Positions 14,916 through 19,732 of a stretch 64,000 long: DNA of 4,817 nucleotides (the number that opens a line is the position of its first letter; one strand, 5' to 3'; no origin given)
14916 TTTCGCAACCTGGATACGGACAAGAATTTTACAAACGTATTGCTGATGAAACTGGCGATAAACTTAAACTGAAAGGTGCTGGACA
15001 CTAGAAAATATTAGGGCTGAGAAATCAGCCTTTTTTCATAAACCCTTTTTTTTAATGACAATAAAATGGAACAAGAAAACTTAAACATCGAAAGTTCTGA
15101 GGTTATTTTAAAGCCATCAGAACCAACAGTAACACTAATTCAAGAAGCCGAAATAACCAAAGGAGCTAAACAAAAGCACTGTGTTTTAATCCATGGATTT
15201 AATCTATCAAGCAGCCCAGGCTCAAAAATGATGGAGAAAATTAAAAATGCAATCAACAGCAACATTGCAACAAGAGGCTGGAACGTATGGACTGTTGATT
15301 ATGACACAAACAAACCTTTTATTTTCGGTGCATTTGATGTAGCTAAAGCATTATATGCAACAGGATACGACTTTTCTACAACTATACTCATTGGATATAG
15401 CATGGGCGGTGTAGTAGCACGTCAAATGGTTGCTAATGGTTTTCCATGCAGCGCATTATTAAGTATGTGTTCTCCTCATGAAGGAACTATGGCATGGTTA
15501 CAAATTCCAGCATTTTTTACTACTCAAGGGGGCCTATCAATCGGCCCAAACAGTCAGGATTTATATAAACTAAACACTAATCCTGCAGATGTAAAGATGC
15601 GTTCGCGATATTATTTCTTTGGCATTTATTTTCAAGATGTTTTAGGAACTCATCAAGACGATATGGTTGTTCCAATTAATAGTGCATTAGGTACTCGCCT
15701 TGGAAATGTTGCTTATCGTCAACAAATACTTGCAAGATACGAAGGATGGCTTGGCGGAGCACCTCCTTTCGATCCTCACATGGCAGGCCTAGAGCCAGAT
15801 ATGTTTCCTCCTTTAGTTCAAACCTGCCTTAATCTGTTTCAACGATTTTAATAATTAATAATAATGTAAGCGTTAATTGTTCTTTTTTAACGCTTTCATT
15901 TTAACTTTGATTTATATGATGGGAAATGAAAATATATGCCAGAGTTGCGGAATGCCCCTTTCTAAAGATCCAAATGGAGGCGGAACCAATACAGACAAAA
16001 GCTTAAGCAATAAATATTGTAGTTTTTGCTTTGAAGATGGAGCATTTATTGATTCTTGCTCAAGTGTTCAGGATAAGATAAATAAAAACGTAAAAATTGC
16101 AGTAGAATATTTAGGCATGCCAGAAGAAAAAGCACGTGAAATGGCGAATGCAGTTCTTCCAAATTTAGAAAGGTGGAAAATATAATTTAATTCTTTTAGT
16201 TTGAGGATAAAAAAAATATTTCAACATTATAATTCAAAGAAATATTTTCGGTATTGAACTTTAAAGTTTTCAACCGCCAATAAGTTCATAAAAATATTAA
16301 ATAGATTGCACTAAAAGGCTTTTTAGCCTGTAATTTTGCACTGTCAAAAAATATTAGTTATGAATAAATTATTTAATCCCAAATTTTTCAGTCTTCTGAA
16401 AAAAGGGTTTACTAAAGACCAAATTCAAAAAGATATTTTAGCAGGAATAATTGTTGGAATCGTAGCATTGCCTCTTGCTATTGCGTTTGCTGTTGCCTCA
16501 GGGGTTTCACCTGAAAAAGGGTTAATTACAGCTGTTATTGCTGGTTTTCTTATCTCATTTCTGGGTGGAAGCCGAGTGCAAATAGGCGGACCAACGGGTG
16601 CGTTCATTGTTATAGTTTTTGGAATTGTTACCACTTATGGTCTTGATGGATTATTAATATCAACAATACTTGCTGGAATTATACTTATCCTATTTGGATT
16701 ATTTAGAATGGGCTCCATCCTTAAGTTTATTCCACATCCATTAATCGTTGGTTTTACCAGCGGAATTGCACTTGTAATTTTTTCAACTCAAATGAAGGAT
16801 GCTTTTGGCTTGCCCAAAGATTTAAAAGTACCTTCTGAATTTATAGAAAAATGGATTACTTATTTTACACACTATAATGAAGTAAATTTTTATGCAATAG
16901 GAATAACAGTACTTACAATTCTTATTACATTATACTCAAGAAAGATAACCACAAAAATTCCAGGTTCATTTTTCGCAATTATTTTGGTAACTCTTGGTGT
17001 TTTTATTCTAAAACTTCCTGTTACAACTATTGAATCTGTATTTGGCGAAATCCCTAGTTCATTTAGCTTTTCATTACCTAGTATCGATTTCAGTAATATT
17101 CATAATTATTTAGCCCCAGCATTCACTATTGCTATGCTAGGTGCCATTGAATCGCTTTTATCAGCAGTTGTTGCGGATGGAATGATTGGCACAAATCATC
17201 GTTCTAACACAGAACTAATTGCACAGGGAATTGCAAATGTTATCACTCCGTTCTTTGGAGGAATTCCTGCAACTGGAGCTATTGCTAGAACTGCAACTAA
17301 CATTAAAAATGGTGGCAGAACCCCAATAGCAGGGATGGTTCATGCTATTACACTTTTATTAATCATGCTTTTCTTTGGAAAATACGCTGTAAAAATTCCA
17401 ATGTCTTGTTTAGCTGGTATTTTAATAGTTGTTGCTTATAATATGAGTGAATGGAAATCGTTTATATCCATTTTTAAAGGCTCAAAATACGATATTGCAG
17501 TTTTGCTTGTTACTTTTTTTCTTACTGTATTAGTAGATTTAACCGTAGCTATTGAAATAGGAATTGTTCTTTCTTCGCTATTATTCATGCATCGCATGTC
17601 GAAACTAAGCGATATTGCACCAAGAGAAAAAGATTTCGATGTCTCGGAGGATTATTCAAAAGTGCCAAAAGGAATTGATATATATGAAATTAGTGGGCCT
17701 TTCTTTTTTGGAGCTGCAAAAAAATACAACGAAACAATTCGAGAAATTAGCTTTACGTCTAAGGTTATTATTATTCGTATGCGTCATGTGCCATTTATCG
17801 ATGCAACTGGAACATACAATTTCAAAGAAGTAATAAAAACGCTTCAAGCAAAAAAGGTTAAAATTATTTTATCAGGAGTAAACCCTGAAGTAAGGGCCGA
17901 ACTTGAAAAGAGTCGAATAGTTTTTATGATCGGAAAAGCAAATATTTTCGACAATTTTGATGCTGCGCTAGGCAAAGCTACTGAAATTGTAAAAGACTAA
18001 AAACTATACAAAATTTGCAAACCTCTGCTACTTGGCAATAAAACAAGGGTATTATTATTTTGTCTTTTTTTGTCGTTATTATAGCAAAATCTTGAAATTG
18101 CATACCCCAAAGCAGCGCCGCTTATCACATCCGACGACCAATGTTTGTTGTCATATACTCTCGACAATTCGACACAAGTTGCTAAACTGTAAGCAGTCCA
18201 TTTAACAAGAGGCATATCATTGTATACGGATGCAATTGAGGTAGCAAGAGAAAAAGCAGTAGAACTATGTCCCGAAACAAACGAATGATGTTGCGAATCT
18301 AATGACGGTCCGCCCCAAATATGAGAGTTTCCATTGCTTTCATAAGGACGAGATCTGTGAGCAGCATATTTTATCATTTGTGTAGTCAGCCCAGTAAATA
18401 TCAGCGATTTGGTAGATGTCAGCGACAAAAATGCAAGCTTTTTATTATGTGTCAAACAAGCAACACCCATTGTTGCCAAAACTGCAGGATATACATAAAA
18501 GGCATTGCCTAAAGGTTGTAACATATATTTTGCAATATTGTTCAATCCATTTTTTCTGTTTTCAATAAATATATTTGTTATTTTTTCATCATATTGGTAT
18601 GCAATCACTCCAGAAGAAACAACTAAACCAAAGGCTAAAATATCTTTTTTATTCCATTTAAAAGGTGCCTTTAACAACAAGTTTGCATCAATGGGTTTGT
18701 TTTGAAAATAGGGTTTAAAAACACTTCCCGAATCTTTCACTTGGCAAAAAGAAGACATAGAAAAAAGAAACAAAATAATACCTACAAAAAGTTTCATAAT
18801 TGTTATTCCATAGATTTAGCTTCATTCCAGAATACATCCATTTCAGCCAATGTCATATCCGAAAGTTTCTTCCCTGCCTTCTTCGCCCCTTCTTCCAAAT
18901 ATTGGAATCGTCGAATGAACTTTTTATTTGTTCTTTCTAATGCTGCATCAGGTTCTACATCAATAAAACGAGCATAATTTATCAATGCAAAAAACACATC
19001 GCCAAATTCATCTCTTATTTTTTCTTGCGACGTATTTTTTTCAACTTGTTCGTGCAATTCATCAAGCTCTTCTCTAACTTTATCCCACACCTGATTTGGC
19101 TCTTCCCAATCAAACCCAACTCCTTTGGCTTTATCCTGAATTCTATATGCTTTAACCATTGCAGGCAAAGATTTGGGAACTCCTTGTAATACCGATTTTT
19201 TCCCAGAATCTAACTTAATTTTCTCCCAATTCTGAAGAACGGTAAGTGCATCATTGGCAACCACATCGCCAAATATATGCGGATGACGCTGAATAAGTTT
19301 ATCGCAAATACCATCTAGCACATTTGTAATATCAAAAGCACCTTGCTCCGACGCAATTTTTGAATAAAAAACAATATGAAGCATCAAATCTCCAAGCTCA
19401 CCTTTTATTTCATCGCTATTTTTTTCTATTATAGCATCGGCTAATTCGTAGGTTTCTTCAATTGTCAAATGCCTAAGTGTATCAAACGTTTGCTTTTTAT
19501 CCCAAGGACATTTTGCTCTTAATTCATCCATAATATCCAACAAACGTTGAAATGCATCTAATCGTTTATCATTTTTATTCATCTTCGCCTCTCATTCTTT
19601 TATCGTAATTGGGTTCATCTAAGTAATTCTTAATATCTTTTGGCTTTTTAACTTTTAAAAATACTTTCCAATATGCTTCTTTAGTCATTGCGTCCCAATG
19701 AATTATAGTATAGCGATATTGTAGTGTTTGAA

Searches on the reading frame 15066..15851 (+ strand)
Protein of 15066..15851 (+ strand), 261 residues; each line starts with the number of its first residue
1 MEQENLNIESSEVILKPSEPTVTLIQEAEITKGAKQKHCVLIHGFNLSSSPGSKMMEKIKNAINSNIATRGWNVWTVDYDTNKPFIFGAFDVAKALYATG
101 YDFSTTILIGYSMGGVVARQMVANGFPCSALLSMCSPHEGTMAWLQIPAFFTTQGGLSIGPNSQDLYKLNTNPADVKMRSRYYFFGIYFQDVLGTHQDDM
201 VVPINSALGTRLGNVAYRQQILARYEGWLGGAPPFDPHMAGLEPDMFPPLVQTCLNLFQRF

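Call 33: search_protein_families(library=pfam, proteins=[window:15066-15851:+], max_evalue=0.00001)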
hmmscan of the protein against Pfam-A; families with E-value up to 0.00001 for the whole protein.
window:15066-15851:+ (261 aa): 1 family
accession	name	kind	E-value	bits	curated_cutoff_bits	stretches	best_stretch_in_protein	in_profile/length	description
PF02089.21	Palm_thioest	-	7.9e-06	26.2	26.8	0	40-148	3-120/254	Palmitoyl protein thioesterase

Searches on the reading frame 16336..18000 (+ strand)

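Call 34: search_protein_families(library=pfam, proteins=[window:16336-18000:+], max_evalue=0.00001)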
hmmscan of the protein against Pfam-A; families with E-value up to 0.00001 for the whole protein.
window:16336-18000:+ (554 aa): 3 families
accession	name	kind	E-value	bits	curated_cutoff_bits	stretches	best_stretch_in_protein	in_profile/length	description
PF00916.26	Sulfate_transp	-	1e-87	294.8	23.2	1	31-393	2-380/380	Sulfate permease family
PF01740.26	STAS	-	1.6e-17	63.6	22.6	1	443-544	6-106/106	STAS domain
PF16983.11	MFS_MOT1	-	3.8e-06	27.7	30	0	269-369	8-110/111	Molybdate transporter of MFS superfamily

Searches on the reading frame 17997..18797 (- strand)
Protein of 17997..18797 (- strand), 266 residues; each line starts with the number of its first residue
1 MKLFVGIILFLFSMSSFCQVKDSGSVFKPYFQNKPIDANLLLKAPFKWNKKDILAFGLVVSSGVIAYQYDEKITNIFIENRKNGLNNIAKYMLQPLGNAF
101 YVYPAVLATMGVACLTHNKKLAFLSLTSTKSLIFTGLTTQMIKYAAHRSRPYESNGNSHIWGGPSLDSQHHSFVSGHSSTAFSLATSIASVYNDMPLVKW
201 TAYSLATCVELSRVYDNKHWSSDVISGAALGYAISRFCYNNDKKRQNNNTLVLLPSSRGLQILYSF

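Call 34: search_protein_families(library=pfam, proteins=[window:17997-18797:-], max_evalue=0.00001)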
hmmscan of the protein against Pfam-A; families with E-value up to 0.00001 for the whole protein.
window:17997-18797:- (266 aa): 1 family
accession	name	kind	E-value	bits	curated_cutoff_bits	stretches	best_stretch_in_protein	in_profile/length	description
PF01569.27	PAP2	-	7.7e-22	77.9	27.2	1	131-244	8-127/130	PAP2 superfamily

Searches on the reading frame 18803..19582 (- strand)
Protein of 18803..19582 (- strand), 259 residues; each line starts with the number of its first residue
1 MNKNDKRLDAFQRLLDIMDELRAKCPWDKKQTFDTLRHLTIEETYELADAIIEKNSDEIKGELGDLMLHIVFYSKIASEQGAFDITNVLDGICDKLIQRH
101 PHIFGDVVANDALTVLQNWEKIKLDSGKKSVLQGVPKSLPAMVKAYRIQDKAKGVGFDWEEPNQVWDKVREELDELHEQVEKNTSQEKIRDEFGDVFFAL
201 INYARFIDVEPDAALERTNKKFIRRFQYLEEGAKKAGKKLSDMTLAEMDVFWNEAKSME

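Call 34: search_protein_families(library=pfam, proteins=[window:18803-19582:-], max_evalue=0.00001)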
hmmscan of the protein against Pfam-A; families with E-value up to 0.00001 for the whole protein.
window:18803-19582:- (259 aa): 2 families
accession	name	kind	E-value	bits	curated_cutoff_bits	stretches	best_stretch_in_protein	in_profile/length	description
PF03819.22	MazG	-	9.8e-36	122.3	22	2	31-104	1-74/74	MazG nucleotide pyrophosphohydrolase domain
PF01503.22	PRA-PH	-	1.1e-08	35.8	21.3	0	11-70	4-64/86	Phosphoribosyl-ATP pyrophosphohydrolase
